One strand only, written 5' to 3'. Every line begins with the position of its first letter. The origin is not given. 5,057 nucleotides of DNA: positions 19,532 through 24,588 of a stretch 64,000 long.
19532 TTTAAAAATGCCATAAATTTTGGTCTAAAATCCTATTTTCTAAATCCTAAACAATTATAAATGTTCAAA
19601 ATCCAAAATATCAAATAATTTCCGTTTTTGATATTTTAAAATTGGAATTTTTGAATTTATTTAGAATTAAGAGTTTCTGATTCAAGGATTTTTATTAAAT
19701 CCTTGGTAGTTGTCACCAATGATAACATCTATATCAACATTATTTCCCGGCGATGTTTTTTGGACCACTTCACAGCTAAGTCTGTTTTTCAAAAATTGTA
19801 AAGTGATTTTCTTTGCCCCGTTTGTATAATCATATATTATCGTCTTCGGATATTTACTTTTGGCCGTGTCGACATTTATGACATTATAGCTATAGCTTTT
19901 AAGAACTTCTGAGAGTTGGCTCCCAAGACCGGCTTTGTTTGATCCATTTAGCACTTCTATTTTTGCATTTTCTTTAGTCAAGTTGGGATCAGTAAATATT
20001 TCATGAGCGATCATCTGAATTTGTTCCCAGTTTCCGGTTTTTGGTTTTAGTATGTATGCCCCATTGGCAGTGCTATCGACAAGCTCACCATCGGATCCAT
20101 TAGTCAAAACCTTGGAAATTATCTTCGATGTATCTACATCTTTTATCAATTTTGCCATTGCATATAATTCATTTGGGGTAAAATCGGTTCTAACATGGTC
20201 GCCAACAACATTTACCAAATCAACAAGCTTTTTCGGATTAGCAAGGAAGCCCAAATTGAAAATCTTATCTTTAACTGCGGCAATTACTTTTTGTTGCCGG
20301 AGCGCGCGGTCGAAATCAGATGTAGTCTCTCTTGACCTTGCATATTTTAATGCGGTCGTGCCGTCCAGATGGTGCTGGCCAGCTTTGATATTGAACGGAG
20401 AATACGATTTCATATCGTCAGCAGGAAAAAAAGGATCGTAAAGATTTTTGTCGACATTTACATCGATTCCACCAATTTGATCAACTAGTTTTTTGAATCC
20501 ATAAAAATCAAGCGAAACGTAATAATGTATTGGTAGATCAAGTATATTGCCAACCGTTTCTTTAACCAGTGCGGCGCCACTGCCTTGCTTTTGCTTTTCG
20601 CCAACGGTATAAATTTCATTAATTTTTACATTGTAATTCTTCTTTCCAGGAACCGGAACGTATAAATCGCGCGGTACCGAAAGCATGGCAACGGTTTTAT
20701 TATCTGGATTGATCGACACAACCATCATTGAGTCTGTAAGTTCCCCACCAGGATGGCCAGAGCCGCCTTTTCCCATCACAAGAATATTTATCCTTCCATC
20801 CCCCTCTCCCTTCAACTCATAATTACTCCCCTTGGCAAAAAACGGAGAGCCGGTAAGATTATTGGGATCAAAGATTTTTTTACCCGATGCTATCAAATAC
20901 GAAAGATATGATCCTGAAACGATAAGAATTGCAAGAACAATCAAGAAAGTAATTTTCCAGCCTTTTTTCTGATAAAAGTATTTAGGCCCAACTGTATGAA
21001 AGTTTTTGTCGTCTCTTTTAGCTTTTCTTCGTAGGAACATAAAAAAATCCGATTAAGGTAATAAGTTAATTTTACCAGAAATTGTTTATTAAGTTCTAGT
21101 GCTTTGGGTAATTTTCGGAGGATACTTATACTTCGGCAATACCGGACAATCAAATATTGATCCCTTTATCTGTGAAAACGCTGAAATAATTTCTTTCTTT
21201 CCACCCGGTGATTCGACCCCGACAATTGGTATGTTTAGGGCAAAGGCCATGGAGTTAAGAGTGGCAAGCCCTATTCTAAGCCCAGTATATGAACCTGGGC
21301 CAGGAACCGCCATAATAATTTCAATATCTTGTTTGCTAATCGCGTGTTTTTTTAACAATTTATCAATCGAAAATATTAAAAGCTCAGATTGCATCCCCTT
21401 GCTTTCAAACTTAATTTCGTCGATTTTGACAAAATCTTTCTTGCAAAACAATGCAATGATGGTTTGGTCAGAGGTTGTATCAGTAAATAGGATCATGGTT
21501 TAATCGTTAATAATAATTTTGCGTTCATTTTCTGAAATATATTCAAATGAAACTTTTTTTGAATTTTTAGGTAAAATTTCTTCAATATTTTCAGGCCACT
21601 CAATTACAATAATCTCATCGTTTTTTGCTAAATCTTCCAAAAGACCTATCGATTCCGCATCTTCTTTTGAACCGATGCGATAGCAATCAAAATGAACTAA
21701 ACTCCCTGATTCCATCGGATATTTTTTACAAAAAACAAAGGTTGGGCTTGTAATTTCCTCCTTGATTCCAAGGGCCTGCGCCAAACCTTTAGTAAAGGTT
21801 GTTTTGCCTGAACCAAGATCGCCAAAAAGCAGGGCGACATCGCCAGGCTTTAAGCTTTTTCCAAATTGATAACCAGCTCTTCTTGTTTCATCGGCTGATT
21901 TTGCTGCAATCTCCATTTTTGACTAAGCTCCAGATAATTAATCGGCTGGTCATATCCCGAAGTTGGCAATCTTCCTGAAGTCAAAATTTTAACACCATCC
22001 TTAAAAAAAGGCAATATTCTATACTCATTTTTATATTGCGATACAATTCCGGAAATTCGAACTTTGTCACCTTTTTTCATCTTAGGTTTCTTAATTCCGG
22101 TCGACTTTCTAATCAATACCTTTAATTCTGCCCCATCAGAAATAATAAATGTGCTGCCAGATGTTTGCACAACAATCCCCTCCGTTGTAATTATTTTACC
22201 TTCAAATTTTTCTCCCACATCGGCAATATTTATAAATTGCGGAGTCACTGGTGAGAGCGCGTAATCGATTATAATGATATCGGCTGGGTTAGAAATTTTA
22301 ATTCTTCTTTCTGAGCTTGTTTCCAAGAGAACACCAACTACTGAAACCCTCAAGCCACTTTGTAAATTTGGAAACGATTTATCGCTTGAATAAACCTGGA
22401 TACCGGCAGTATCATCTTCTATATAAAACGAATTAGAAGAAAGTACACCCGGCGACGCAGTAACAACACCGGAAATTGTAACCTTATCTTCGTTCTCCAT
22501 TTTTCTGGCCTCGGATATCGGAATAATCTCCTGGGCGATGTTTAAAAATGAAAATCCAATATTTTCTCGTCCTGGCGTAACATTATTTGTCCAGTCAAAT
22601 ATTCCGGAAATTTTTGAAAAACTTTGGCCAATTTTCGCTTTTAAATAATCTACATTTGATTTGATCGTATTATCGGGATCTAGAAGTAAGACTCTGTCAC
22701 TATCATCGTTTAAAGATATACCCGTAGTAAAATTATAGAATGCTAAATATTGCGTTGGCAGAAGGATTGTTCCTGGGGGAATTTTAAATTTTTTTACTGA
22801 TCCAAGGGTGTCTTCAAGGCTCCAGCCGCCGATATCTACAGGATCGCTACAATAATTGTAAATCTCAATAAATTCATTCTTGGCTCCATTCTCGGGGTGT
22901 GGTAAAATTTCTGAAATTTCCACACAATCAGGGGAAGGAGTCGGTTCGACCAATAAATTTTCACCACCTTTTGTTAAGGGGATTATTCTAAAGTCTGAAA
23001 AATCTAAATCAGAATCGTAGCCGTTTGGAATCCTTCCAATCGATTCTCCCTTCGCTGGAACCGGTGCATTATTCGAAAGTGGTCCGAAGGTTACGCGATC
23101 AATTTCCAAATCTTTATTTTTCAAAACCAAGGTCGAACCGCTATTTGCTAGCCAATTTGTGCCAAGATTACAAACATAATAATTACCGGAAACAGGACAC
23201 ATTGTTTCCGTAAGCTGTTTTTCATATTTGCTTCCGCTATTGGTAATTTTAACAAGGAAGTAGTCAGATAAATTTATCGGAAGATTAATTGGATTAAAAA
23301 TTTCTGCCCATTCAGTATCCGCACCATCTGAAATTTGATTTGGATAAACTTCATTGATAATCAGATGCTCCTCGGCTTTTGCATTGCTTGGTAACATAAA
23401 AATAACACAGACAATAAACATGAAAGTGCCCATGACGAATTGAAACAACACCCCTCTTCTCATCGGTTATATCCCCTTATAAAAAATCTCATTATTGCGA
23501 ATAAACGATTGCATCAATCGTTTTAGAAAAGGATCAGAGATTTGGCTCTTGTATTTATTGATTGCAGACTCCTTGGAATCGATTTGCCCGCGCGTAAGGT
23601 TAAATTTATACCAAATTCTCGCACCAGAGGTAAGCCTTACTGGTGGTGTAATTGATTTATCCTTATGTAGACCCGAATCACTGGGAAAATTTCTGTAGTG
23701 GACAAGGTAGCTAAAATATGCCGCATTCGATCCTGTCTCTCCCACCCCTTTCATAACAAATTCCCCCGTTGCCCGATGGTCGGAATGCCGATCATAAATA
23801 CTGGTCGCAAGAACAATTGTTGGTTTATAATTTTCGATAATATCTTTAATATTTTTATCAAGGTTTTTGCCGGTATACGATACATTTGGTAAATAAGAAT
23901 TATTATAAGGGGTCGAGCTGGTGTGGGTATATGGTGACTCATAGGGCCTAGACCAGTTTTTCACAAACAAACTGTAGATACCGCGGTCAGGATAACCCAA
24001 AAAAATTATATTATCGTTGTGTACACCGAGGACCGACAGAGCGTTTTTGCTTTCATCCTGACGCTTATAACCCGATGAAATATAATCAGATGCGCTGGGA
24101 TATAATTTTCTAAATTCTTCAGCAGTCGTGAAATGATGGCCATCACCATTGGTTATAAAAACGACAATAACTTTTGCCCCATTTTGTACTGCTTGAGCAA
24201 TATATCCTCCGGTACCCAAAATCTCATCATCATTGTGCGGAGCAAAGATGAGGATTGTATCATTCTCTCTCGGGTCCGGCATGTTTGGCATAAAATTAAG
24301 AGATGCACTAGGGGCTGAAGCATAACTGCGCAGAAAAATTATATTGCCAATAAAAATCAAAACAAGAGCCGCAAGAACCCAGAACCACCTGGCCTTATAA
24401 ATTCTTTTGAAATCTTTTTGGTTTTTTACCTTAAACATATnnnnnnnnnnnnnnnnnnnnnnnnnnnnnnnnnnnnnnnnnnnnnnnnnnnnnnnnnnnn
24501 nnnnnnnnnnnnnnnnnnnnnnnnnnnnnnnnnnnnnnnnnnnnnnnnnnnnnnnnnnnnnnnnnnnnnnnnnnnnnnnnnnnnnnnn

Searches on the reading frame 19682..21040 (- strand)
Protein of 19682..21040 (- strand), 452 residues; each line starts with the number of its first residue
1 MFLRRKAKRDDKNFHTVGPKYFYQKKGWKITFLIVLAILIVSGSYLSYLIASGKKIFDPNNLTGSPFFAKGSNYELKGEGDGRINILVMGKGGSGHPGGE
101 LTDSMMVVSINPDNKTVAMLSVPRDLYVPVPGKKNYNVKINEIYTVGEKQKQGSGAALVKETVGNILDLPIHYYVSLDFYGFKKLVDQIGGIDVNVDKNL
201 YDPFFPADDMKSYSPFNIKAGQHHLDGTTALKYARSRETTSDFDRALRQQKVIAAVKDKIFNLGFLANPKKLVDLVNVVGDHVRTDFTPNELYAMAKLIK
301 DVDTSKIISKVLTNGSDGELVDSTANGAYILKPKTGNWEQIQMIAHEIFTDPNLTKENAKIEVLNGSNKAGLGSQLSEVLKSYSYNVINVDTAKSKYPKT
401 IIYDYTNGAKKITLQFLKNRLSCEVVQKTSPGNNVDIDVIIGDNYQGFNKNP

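Call 53: search_protein_families(library=pfam, proteins=[window:19682-21040:-], max_evalue=0.001)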
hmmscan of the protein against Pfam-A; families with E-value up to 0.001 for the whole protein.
window:19682-21040:- (452 aa): 2 families
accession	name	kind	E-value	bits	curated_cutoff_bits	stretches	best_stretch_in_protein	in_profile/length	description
PF03816.19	LytR_cpsA_psr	-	1.7e-40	139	24.6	1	102-260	2-148/150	LytR_cpsA_psr family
PF13399.11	LytR_C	-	1.1e-11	45.9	22.2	1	359-445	2-86/86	LytR cell envelope-related transcriptional attenuator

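Call 56: search_protein_families(library=ncbifam, proteins=[window:19682-21040:-], max_evalue=0.001)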
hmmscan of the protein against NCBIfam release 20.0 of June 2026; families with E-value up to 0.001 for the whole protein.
window:19682-21040:- (452 aa): 4 families
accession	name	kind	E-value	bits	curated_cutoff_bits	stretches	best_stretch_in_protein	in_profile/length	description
TIGR00350.1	lytR_cpsA_psr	domain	1.2e-36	126.2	62.3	1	102-260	3-150/152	LCP family glycopolymer transferase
NF006897.1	PRK09379.1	equivalog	3.3e-35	121.8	441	1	28-305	4-260/298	polyisoprenyl-teichoic acid--peptidoglycan teichoic acid transferase TagU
NF047591.1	ligase_LytR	equivalog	1.1e-26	94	450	1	102-321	80-292/336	glycopolymer--peptidoglycan transferase LytR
NF051849.1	LCP_trans_Cps2A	equivalog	5.7e-21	75.2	650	1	103-320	242-444/477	LCP family glycopolymer transferase CpsA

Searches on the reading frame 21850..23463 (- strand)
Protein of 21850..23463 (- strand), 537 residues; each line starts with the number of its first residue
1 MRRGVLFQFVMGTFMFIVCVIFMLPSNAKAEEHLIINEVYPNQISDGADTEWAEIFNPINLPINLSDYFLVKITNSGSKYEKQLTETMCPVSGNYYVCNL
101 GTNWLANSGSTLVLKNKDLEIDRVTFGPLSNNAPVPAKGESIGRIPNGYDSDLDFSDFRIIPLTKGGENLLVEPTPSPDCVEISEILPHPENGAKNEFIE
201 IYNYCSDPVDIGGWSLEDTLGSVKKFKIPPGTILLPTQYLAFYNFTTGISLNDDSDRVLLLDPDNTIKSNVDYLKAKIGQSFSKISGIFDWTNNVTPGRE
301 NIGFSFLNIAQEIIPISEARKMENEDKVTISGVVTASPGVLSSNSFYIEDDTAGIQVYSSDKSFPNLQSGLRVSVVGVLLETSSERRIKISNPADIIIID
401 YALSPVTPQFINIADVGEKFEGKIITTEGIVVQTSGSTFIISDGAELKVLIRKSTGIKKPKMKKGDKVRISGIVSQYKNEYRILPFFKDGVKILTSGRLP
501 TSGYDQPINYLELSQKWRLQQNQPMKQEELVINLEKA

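Call 53: search_protein_families(library=pfam, proteins=[window:21850-23463:-], max_evalue=0.001)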
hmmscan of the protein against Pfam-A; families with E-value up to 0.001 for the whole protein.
window:21850-23463:- (537 aa): 3 families
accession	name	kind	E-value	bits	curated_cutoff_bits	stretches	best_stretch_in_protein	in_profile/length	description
PF00932.25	LTD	-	9.8e-25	87.5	34.3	2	177-273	4-107/109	Lamin Tail Domain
PF01336.31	tRNA_anti-codon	-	8.2e-06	26.1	27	0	328-385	1-63/75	OB-fold nucleic acid binding domain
PF18942.5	DUF5689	-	9.3e-06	26.1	28.6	1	319-484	17-210/217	Family of unknown function (DUF5689)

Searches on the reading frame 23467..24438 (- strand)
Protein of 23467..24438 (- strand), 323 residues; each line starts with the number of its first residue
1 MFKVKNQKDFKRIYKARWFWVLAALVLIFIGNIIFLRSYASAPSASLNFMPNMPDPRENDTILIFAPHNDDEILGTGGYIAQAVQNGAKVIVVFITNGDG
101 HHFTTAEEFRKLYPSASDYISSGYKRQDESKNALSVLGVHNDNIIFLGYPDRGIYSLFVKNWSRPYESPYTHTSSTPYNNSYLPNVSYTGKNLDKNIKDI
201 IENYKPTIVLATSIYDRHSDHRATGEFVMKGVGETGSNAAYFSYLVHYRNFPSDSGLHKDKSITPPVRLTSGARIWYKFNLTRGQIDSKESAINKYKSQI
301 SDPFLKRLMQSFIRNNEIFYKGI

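Call 53: search_protein_families(library=pfam, proteins=[window:23467-24438:-], max_evalue=0.001)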
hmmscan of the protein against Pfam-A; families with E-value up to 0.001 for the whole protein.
window:23467-24438:- (323 aa): 1 family
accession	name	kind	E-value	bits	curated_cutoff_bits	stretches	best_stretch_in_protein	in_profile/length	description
PF02585.22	PIG-L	-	2.8e-28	99.4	28.2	1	63-230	1-127/129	GlcNAc-PI de-N-acetylase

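Call 56: search_protein_families(library=ncbifam, proteins=[window:23467-24438:-], max_evalue=0.001)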
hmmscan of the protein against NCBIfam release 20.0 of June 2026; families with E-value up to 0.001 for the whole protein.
window:23467-24438:- (323 aa): 4 families
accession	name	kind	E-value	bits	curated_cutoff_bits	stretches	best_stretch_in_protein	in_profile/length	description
TIGR04001.1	thiol_BshB1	equivalog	4.5e-15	56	182.5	2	195-251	85-133/226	bacillithiol biosynthesis deacetylase BshB1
TIGR04000.1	thiol_BshB2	equivalog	3.3e-09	36.7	195.25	0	62-152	3-84/217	bacillithiol biosynthesis deacetylase BshB2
NF002557.0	PRK02122.1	subfamily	1.6e-07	29.9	384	1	59-99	370-410/653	glucosamine-6-phosphate deaminase-like protein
TIGR03445.1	mycothiol_MshB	equivalog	2.8e-06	27.4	224.35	1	66-148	4-81/284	N-acetyl-1-D-myo-inositol-2-amino-2-deoxy-alpha-D-glucopyranoside deacetylase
